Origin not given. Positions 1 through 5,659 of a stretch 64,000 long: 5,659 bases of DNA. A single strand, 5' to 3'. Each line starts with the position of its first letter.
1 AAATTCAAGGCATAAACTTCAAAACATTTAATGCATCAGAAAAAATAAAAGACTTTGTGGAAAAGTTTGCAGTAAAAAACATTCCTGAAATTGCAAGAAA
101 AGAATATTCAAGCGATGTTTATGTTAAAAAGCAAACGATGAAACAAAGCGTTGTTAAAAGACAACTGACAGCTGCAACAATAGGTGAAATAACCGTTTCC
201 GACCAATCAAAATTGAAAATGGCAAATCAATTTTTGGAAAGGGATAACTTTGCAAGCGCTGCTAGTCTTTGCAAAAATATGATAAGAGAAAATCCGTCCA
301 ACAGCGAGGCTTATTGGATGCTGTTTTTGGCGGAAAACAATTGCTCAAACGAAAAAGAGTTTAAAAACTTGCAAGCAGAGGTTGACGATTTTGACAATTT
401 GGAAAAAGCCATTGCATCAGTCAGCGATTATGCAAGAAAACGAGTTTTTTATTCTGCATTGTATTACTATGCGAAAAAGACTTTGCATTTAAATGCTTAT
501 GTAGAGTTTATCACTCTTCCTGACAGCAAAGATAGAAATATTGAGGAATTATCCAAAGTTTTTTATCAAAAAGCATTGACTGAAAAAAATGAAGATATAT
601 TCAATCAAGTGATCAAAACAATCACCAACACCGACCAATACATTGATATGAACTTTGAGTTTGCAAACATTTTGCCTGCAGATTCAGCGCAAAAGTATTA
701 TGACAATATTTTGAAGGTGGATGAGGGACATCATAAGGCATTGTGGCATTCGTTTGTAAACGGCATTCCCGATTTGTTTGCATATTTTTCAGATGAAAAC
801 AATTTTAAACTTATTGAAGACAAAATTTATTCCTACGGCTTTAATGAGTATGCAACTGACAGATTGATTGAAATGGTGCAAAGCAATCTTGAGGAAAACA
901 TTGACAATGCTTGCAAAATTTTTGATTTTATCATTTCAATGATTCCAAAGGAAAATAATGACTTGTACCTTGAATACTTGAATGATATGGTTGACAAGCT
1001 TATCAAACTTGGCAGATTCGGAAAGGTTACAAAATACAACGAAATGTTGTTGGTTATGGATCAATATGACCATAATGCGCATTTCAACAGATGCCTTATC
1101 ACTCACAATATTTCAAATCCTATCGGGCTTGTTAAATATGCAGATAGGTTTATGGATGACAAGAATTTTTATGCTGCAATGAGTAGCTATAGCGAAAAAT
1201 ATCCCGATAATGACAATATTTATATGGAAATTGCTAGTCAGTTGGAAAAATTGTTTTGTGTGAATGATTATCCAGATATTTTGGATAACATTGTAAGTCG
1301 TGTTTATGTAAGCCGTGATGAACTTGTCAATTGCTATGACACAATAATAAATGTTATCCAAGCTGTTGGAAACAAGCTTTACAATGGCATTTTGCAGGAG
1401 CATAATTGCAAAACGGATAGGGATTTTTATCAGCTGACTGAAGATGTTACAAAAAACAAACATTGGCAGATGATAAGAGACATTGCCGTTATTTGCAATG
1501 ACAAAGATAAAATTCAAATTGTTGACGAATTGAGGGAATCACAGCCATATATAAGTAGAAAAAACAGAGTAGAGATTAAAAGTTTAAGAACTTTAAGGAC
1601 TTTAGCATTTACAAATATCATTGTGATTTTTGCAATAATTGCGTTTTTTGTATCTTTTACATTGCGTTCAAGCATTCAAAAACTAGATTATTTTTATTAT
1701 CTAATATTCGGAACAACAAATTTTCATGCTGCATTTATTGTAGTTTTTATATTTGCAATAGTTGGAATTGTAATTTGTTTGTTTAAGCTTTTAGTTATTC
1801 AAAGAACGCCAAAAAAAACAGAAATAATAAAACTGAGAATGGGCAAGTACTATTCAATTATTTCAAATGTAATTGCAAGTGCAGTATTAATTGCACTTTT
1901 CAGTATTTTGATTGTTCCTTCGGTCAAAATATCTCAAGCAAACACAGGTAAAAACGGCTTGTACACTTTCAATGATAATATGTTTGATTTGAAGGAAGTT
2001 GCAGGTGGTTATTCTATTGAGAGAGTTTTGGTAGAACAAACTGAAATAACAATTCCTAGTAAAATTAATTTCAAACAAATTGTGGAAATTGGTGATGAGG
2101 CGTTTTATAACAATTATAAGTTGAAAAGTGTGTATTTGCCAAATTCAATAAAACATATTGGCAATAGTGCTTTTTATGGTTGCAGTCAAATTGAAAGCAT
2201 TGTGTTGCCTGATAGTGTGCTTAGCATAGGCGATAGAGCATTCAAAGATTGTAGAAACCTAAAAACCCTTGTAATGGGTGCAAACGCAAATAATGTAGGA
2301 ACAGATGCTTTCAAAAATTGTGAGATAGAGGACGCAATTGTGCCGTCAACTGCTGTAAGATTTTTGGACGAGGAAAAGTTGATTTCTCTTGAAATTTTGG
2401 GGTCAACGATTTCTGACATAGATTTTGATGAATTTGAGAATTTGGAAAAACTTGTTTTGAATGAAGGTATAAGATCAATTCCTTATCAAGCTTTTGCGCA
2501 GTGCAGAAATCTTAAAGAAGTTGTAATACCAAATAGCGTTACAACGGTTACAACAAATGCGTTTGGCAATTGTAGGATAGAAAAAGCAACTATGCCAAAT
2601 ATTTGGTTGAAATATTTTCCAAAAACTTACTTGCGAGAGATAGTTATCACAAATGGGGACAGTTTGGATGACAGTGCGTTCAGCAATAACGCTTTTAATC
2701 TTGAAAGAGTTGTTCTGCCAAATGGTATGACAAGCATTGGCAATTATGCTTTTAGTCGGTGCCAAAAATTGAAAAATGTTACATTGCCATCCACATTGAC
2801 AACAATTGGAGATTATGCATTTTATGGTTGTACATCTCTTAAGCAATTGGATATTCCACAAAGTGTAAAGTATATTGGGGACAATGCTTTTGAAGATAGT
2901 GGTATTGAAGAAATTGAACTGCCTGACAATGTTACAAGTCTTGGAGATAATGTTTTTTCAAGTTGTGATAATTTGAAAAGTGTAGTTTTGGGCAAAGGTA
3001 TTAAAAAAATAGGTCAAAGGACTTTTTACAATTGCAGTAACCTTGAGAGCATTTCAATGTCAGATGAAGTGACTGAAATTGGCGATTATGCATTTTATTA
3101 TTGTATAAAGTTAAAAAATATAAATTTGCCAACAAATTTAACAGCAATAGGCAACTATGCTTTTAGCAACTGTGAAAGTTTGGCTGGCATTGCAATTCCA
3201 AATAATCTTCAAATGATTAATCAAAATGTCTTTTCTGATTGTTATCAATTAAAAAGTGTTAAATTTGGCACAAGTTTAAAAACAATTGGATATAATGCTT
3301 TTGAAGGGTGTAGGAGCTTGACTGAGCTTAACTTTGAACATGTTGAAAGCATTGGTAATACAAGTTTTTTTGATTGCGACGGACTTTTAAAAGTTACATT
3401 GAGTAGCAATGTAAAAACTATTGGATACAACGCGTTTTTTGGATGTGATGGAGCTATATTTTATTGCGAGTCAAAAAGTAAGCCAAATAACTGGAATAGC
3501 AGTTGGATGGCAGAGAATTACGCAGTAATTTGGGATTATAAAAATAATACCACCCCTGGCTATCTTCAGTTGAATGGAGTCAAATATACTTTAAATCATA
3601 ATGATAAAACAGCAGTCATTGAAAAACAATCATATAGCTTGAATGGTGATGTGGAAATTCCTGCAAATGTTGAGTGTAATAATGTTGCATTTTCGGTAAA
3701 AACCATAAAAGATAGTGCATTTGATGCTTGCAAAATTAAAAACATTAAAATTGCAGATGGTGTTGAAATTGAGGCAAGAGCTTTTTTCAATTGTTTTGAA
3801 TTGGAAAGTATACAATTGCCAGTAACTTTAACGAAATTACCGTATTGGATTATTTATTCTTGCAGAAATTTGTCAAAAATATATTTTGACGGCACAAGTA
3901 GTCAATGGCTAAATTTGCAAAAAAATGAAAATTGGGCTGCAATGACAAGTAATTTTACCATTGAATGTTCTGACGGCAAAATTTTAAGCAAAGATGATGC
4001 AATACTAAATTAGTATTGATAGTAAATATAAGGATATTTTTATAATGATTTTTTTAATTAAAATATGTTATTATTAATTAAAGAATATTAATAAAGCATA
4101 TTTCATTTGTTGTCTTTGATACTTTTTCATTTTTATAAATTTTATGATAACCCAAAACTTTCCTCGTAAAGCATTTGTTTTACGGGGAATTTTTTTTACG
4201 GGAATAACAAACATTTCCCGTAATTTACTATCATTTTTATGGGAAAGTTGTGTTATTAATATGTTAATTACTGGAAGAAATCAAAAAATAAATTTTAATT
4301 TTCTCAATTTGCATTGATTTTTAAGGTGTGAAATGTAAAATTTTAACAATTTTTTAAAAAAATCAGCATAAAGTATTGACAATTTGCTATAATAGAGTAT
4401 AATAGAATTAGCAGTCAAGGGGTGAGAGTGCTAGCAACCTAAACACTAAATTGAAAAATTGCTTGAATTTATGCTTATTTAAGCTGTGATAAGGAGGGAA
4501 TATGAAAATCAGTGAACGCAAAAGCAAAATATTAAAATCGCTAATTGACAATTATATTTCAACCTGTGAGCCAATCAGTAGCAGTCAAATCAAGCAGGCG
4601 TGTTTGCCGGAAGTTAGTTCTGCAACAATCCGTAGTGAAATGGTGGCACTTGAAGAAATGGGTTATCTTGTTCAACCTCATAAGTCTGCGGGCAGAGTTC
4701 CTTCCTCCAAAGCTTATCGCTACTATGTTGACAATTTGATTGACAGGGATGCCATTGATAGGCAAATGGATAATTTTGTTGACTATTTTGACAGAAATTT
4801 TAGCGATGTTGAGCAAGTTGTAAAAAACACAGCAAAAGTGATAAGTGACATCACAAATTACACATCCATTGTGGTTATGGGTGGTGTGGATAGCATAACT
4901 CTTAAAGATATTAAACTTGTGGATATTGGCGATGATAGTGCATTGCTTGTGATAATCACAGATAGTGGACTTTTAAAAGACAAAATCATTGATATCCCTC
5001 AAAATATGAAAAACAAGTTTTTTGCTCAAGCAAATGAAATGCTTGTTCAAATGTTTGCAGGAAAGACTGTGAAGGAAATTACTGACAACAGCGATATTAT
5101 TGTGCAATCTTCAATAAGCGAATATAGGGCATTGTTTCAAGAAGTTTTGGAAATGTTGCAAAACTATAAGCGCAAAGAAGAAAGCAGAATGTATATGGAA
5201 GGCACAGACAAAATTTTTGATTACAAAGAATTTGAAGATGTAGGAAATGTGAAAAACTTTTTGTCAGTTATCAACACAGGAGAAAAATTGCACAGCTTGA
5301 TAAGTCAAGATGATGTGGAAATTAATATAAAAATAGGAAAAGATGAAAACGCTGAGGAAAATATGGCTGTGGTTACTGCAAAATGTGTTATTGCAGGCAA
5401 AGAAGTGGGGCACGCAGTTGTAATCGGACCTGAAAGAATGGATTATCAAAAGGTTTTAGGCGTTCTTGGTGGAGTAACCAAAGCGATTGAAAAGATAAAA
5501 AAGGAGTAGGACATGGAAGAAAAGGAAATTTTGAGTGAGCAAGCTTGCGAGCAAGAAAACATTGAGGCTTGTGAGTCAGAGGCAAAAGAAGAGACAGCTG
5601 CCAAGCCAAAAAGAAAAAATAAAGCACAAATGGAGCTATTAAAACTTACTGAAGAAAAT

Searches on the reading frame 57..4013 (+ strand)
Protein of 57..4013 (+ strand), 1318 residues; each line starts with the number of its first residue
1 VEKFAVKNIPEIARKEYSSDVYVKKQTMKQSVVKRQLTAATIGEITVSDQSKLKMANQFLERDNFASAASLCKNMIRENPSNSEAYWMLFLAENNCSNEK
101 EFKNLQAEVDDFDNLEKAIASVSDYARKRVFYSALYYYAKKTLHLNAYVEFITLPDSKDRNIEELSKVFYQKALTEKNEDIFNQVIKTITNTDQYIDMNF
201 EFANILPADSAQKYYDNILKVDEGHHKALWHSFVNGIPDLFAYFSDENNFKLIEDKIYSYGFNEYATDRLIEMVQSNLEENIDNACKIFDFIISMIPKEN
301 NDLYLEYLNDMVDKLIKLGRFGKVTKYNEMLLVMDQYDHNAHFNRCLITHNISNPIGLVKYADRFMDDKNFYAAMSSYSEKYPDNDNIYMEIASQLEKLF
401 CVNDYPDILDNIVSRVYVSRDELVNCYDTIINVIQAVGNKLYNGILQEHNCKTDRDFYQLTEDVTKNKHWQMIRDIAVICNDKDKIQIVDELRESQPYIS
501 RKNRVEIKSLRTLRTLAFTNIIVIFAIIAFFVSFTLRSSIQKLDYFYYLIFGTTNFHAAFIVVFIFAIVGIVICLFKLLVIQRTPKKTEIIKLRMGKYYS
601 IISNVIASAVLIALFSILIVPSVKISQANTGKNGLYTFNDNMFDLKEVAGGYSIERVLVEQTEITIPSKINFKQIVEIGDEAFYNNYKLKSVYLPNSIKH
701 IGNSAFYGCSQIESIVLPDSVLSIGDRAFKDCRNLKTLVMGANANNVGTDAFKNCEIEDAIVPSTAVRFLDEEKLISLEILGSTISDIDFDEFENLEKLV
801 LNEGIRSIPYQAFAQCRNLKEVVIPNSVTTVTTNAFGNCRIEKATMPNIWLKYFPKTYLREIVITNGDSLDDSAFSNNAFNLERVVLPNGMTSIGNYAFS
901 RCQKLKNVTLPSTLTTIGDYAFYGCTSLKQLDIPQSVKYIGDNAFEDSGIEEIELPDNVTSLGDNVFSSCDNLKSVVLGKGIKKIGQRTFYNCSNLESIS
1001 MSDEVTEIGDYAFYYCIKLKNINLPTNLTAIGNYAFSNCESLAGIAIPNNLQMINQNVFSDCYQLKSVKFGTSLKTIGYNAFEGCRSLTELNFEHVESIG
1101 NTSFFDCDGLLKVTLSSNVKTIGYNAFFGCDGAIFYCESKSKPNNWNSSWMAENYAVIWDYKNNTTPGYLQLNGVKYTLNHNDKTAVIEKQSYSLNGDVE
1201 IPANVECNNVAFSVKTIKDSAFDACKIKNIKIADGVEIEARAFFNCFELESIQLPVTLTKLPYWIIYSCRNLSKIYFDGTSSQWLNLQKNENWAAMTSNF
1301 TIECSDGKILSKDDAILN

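Call 86: search_protein_families(library=pfam, proteins=[window:57-4013:+], max_evalue=0.0001)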
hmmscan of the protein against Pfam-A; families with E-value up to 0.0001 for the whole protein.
window:57-4013:+ (1318 aa): 3 families
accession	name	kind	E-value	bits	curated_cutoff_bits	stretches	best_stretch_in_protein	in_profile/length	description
PF13306.12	LRR_5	-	3.2e-127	418.6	27.7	5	869-997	2-127/127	BspA type Leucine rich repeat region (6 copies)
PF13855.12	LRR_8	-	1.1e-30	105.6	27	0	1049-1094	11-57/61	Leucine rich repeat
PF12799.13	LRR_4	-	1.2e-08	35.3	27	0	795-824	2-30/44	Leucine Rich repeats (2 copies)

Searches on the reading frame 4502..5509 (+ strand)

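Call 86: search_protein_families(library=pfam, proteins=[window:4502-5509:+], max_evalue=0.0001)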
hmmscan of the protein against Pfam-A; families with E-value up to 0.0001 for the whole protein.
window:4502-5509:+ (335 aa): 1 family
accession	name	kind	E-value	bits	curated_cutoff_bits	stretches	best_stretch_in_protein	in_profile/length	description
PF01628.27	HrcA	-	5.8e-46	157.6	22.2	1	104-318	1-214/215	HrcA protein C terminal domain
